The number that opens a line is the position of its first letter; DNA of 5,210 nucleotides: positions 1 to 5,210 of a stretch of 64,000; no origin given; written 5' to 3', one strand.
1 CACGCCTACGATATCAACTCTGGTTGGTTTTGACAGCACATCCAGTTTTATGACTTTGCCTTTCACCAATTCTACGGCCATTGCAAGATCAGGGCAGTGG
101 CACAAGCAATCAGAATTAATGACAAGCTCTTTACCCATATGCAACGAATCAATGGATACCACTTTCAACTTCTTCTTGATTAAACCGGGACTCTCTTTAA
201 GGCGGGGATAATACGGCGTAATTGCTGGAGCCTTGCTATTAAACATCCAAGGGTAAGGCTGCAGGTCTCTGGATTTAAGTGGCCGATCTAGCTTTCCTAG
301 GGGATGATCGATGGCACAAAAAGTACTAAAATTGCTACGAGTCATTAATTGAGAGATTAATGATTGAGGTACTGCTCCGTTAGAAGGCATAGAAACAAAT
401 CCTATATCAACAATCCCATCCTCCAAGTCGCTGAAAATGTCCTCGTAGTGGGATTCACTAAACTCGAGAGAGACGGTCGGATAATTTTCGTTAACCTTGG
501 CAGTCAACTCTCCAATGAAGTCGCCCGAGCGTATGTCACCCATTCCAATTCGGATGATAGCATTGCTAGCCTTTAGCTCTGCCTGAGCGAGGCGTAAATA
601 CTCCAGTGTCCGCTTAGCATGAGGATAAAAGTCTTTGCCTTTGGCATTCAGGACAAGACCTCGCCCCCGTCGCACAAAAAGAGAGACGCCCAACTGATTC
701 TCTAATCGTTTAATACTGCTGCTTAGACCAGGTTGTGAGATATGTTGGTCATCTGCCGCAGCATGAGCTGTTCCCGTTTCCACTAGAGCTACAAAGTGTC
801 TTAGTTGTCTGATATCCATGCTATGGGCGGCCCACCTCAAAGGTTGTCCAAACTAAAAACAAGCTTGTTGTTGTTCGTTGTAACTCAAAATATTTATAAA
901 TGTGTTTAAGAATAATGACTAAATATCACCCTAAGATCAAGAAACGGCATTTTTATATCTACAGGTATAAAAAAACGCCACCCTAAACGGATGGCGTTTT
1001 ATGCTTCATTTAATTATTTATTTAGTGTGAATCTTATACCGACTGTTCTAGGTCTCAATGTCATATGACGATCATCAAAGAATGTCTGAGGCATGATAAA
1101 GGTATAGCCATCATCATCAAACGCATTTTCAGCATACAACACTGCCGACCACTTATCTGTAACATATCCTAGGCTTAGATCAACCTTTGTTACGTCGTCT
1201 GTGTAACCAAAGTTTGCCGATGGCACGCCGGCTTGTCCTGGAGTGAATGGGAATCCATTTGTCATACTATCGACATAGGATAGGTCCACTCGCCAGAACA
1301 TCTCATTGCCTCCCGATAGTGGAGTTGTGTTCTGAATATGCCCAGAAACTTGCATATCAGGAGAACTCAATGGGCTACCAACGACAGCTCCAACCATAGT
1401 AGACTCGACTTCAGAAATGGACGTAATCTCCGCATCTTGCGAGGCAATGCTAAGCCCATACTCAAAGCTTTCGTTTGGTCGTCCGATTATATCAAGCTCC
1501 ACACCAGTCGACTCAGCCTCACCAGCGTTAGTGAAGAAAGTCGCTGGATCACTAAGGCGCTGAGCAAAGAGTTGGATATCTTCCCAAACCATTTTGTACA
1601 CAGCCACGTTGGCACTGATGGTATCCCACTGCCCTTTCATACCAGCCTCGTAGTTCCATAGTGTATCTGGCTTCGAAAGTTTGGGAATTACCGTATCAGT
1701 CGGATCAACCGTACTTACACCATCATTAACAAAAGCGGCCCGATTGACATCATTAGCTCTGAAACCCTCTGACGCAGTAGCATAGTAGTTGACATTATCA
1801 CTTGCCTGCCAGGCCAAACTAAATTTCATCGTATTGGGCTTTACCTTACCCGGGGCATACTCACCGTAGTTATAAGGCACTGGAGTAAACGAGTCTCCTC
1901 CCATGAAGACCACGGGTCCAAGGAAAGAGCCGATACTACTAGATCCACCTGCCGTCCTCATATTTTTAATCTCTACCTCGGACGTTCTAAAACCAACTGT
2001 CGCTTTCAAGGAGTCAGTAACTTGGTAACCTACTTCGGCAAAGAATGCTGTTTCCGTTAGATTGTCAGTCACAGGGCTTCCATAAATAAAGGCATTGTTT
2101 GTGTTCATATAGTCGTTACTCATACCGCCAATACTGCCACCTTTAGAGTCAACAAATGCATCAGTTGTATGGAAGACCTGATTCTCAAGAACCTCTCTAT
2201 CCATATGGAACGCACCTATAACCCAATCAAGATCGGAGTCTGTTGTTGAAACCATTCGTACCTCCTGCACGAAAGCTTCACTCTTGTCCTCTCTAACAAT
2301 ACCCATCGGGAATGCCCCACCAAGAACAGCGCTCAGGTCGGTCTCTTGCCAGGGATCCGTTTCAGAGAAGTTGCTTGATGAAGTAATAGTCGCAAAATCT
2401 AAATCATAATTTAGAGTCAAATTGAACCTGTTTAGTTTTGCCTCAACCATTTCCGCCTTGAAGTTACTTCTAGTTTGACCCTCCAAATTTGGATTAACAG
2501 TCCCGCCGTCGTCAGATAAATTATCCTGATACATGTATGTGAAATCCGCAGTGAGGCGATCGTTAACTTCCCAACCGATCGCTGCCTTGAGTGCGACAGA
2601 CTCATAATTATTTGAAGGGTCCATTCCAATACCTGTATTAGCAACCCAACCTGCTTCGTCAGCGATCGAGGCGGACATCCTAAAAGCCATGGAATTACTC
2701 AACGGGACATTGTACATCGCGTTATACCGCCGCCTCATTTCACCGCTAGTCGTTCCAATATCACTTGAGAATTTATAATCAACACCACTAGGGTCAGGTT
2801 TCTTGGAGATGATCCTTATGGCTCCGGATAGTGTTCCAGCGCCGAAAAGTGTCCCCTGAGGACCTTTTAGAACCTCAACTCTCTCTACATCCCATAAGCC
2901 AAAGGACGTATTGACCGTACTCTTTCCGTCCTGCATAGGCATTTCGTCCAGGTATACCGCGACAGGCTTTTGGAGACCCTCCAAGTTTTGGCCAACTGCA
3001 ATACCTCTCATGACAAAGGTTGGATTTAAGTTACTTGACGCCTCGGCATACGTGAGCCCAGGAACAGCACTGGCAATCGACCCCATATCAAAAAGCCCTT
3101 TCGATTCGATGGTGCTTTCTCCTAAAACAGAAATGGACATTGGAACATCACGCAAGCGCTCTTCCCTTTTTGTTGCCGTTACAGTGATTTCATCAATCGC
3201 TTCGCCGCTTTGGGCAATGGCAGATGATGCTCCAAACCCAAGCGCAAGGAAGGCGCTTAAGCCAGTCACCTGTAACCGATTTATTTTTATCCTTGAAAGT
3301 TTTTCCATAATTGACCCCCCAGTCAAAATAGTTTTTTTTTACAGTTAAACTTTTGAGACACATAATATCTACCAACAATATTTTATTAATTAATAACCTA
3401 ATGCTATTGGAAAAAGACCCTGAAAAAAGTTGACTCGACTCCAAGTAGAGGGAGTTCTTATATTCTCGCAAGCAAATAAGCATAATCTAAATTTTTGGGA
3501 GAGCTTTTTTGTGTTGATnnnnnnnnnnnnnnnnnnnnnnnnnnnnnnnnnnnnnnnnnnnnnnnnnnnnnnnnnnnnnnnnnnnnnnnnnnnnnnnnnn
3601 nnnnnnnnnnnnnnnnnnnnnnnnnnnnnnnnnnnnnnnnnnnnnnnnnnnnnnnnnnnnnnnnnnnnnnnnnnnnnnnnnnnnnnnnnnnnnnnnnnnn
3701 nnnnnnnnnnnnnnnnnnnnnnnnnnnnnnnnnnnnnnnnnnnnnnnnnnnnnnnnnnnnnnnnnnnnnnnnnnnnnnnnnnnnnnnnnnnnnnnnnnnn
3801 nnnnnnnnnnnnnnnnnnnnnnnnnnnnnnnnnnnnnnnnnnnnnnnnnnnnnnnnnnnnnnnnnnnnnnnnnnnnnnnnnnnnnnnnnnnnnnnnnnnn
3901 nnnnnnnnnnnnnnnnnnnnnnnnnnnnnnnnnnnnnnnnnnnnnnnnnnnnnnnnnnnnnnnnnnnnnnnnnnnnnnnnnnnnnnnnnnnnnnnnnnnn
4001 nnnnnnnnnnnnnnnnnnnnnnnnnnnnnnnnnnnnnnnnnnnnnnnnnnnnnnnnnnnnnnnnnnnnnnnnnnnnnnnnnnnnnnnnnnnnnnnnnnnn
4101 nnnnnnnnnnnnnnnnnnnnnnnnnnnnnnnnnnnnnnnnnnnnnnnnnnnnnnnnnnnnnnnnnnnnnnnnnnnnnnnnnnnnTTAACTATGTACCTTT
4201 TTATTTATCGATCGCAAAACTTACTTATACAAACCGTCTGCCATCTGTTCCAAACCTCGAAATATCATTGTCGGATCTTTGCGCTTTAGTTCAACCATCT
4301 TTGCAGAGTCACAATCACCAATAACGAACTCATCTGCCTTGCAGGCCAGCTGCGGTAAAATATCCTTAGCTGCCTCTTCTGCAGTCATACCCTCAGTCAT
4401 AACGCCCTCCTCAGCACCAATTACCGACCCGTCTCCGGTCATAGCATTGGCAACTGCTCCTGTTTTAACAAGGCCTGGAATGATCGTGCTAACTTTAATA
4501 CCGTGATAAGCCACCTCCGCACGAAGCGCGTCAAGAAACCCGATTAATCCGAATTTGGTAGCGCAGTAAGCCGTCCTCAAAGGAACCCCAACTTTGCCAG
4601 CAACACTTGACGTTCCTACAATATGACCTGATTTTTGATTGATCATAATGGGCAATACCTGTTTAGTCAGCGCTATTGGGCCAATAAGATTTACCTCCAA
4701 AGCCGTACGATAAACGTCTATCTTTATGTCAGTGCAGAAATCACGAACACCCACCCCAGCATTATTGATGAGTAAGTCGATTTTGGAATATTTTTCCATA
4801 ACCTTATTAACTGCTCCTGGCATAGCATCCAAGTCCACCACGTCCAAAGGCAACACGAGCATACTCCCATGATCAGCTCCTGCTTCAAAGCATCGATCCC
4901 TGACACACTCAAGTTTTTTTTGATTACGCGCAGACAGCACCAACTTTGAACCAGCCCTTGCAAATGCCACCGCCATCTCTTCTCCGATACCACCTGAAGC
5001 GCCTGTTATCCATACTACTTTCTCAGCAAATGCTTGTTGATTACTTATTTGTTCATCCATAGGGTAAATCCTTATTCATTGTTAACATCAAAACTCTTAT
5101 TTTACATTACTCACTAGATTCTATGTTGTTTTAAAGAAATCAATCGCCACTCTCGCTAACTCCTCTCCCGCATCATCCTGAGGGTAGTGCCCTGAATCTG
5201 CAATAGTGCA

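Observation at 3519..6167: Apparently native operon coupling a haloalkane dehalogenase, an SDR and a halohydrin dehalogenase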

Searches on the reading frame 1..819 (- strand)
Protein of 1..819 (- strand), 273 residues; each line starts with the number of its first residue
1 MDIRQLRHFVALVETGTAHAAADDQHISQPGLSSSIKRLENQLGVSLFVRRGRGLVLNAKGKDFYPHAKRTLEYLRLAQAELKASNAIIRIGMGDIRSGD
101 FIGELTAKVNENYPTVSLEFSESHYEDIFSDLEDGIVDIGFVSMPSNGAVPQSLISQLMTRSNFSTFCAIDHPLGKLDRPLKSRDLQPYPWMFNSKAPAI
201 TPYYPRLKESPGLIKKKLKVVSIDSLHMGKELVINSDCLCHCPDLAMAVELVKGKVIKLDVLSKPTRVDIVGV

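Call 39: search_protein_families(library=pfam, proteins=[window:1-819:-], max_evalue=0.001)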
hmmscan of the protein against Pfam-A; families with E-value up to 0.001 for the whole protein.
window:1-819:- (273 aa): 2 families
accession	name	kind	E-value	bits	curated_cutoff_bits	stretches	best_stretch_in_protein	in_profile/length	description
PF00126.33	HTH_1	-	4e-19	68.8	26.6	1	3-61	1-59/60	Bacterial regulatory helix-turn-helix protein, lysR family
PF03466.25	LysR_substrate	-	3.3e-16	59.7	28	1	89-261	8-174/209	LysR substrate binding domain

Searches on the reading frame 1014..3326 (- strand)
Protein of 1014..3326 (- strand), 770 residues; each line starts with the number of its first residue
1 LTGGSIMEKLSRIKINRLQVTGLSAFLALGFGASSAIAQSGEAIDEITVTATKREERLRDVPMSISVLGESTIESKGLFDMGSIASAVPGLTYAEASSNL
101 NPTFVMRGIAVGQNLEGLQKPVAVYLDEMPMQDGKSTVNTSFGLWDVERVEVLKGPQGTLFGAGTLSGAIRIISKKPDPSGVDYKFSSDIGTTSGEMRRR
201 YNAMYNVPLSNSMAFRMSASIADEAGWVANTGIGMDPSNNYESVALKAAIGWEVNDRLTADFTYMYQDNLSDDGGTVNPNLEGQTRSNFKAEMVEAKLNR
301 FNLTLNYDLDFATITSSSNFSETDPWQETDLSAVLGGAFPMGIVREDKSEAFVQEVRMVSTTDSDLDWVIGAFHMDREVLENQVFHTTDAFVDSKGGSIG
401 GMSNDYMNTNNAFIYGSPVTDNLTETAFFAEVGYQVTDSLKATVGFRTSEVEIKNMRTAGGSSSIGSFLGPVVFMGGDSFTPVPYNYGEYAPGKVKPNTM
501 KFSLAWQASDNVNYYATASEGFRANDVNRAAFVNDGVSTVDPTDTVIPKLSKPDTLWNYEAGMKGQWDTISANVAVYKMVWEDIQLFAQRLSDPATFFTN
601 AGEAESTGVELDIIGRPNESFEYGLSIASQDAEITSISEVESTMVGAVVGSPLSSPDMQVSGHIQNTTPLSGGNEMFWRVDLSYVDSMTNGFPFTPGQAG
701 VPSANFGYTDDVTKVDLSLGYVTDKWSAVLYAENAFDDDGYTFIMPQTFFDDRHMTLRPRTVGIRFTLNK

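Call 3: search_protein_families(library=pfam, proteins=[window:1014-3326:-], max_evalue=0.01)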
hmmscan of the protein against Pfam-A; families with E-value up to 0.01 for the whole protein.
window:1014-3326:- (770 aa): 3 families
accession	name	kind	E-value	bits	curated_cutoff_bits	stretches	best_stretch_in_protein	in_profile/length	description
PF00593.30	TonB_dep_Rec_b-barrel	-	4.2e-28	99.8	27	1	255-734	12-435/436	TonB dependent receptor-like, beta-barrel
PF07715.20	Plug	-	1e-16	61.8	23.9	1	58-169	2-107/107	TonB-dependent Receptor Plug Domain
PF10677.15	DUF2490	-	4.9e-08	33.3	29.8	1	193-273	104-181/186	Protein of unknown function (DUF2490)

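Call 4: search_protein_families(library=ncbifam, proteins=[window:1014-3326:-], max_evalue=0.01)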
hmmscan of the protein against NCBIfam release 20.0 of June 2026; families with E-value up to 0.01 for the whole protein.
window:1014-3326:- (770 aa): 21 families
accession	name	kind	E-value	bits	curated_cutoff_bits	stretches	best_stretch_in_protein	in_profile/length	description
TIGR01783.1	TonB-siderophor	subfamily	9.4e-33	113.7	223.5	2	405-765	316-644/649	TonB-dependent siderophore receptor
TIGR01785.1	TonB-hemin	subfamily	1.1e-21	77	316.85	1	45-583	2-505/677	TonB-dependent heme/hemoglobin receptor family protein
TIGR01786.1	TonB-hemlactrns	subfamily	3.7e-15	55.3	323.75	1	45-610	1-558/719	TonB-dependent hemoglobin/transferrin/lactoferrin family receptor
NF053590.1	TonB_dep_TOL0244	equivalog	9.7e-15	54.2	645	1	42-247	8-207/604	TOL_0244 family TonB-dependent receptor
NF010651.0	PRK14050.1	equivalog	7.6e-13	47.4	884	2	44-181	62-192/730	TonB-dependent siderophore receptor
NF007349.0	PRK09840.1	equivalog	2.1e-12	45.9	686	1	49-291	59-281/760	catecholate siderophore receptor Fiu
NF010010.0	PRK13483.1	equivalog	1.2e-11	43.4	927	1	24-312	12-301/660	ligand-gated channel protein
NF049960.1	siderphRecptFauA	equivalog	2.1e-11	43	900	1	45-211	61-214/727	TonB-dependent alcaligin siderophore receptor FauA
NF050067.1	TonBEntbctnRecCfrA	equivalog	5.7e-11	41.4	1200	1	24-176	6-159/698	TonB-dependent ferric enterobactin receptor CfrA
NF010012.0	PRK13486.1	equivalog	1.4e-10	40.2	924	1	28-177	13-160/696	TonB-dependent receptor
NF010038.0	PRK13513.1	equivalog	4.3e-10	38.8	942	1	38-180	29-169/659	ligand-gated channel protein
TIGR01779.1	TonB-B12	equivalog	5.8e-10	38.3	599.7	1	33-274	16-252/614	TonB-dependent vitamin B12 receptor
NF047944.1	FoxamRcptFoxA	equivalog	6.4e-10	38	1300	1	45-312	32-298/697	ferrioxamine B receptor FoxA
NF007465.0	PRK10044.1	equivalog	1.1e-09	37.1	803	1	47-180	65-192/726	ferrichrome porin FhuA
NF007478.2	PRK10064.1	equivalog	8.8e-09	34.1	745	1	19-201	8-181/663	catecholate siderophore receptor CirA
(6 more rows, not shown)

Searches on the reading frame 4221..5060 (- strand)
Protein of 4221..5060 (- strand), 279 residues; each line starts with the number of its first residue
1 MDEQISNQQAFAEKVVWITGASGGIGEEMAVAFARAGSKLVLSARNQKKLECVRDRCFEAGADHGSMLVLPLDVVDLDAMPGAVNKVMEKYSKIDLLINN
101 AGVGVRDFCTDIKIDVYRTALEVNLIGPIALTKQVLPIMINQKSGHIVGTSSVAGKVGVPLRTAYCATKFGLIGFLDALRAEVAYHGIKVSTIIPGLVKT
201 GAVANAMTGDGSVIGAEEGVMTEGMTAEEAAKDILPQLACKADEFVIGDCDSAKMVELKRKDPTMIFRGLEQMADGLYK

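Call 3: search_protein_families(library=pfam, proteins=[window:4221-5060:-], max_evalue=0.01)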
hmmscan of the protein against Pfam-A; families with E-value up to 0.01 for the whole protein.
window:4221-5060:- (279 aa): 5 families
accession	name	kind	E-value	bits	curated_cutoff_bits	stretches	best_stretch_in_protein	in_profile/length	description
PF00106.31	adh_short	-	2.2e-52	177.9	26.6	1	14-205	1-189/195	short chain dehydrogenase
PF13561.12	adh_short_C2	-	6.7e-36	124.5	27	1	20-232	1-211/236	Enoyl-(Acyl carrier protein) reductase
PF08659.16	KR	-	1.7e-13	51.3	22.6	1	16-197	3-177/180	KR domain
PF01370.27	Epimerase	-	0.00068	19.6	20.9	1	17-159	2-124/240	NAD dependent epimerase/dehydratase family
PF11576.14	HcgB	-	0.0095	16.1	25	0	36-105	34-104/153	FeGP cofactor biosynthesis protein HcgB, guanylyltransferase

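Call 4: search_protein_families(library=ncbifam, proteins=[window:4221-5060:-], max_evalue=0.01)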
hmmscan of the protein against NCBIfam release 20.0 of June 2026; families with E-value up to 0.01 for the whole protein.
window:4221-5060:- (279 aa): 228 families (the best 25 are shown)
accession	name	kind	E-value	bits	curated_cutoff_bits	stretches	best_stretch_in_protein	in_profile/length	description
NF004825.0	PRK06181.1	equivalog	2.7e-63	213.8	215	1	9-249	2-239/268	SDR family oxidoreductase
NF005372.1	PRK06914.1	subfamily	2e-44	151.9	320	1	13-202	2-189/279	SDR family oxidoreductase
NF004826.0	PRK06182.1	subfamily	3.8e-44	151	305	1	13-202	4-184/274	oxidoreductase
NF004824.0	PRK06180.1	subfamily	4.8e-43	147.3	298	1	13-227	4-212/279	oxidoreductase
NF009093.0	PRK12429.1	subfamily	1.9e-42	145.4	258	1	11-216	3-205/259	3-hydroxybutyrate dehydrogenase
NF005806.0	PRK07666.1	equivalog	2e-42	145.1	286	1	10-211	4-202/239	3-ketoacyl-ACP reductase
NF005878.0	PRK07825.1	subfamily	5e-42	144.2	287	1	8-206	4-195/278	short chain dehydrogenase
NF005881.0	PRK07832.1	equivalog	6.7e-42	143.6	296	1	7-236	3-236/287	SDR family oxidoreductase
TIGR01963.1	PHB_DH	subfamily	8.2e-42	143.2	307.05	1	14-232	2-218/255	3-hydroxybutyrate dehydrogenase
NF005495.0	PRK07109.1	subfamily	1.4e-41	142.9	264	1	9-206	4-200/334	SDR family oxidoreductase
NF005594.0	PRK07326.1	equivalog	1.2e-40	139.5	271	1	10-202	3-190/237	SDR family oxidoreductase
NF005672.0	PRK07454.1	equivalog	1.2e-40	139.2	234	1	13-201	6-191/241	SDR family oxidoreductase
NF004792.0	PRK06139.1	equivalog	1.7e-40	139.1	308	1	10-208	5-201/327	SDR family oxidoreductase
NF006114.0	PRK08263.1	subfamily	1.7e-40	139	290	1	13-208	3-192/280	short chain dehydrogenase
NF004196.0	PRK05650.1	equivalog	3.4e-40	137.9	297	1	14-275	3-261/272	SDR family oxidoreductase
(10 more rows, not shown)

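Call 51: search_solved_structures(query=window:4221-5060:-, max_evalue=1e-20, show_alignments=1)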
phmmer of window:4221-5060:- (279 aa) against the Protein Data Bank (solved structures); distinct sequences matched with E-value up to 1e-20: 117 (the best 60 are shown).
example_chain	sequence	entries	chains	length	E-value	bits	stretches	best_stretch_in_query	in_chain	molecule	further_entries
2et6_A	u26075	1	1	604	2.5e-36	128.6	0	11-195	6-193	(3R)-hydroxyacyl-CoA dehydrogenase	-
8hi4_A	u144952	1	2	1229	5e-31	111.3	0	14-203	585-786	Short-chain dehydrogenase/reductase SDR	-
3tfo_A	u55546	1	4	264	1.4e-29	106.5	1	13-209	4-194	putative 3-oxoacyl-(acyl-carrier-protein) reductase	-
4rzh_A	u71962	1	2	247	1.6e-29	106.3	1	10-205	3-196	3-oxoacyl-[acyl-carrier protein] reductase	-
4nbu_A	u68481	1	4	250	2.3e-29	105.8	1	11-205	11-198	3-oxoacyl-(Acyl-carrier-protein) reductase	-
2jah_A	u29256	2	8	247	3e-29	105.4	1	10-200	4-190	CLAVULANIC ACID DEHYDROGENASE | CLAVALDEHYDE DEHYDROGENASE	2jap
3nyw_A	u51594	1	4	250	4.8e-29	104.8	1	16-207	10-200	Putative oxidoreductase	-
8hjw_A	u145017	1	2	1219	5.8e-28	101.2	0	14-200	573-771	Short-chain dehydrogenase/reductase SDR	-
1xkq_A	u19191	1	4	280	7.5e-28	100.9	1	10-207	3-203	short-chain reductase family member (5D234)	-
9fe6_A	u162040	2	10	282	3.5e-27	98.7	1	13-203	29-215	SDR family oxidoreductase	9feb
1spx_A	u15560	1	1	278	1.2e-26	96.9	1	10-202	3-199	short-chain reductase family member (5L265)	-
6zzq_A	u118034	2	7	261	1.3e-26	96.8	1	13-205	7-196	3-hydroxybutyrate dehydrogenase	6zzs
1yb1_A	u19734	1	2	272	1.5e-26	96.6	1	10-220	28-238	17-beta-hydroxysteroid dehydrogenase type XI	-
3rku_A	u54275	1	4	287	1.8e-26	96.3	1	9-201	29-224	Oxidoreductase YMR226C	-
7emg_A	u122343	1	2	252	6.3e-26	94.5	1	8-211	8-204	3-oxoacyl-[acyl-carrier-protein] reductase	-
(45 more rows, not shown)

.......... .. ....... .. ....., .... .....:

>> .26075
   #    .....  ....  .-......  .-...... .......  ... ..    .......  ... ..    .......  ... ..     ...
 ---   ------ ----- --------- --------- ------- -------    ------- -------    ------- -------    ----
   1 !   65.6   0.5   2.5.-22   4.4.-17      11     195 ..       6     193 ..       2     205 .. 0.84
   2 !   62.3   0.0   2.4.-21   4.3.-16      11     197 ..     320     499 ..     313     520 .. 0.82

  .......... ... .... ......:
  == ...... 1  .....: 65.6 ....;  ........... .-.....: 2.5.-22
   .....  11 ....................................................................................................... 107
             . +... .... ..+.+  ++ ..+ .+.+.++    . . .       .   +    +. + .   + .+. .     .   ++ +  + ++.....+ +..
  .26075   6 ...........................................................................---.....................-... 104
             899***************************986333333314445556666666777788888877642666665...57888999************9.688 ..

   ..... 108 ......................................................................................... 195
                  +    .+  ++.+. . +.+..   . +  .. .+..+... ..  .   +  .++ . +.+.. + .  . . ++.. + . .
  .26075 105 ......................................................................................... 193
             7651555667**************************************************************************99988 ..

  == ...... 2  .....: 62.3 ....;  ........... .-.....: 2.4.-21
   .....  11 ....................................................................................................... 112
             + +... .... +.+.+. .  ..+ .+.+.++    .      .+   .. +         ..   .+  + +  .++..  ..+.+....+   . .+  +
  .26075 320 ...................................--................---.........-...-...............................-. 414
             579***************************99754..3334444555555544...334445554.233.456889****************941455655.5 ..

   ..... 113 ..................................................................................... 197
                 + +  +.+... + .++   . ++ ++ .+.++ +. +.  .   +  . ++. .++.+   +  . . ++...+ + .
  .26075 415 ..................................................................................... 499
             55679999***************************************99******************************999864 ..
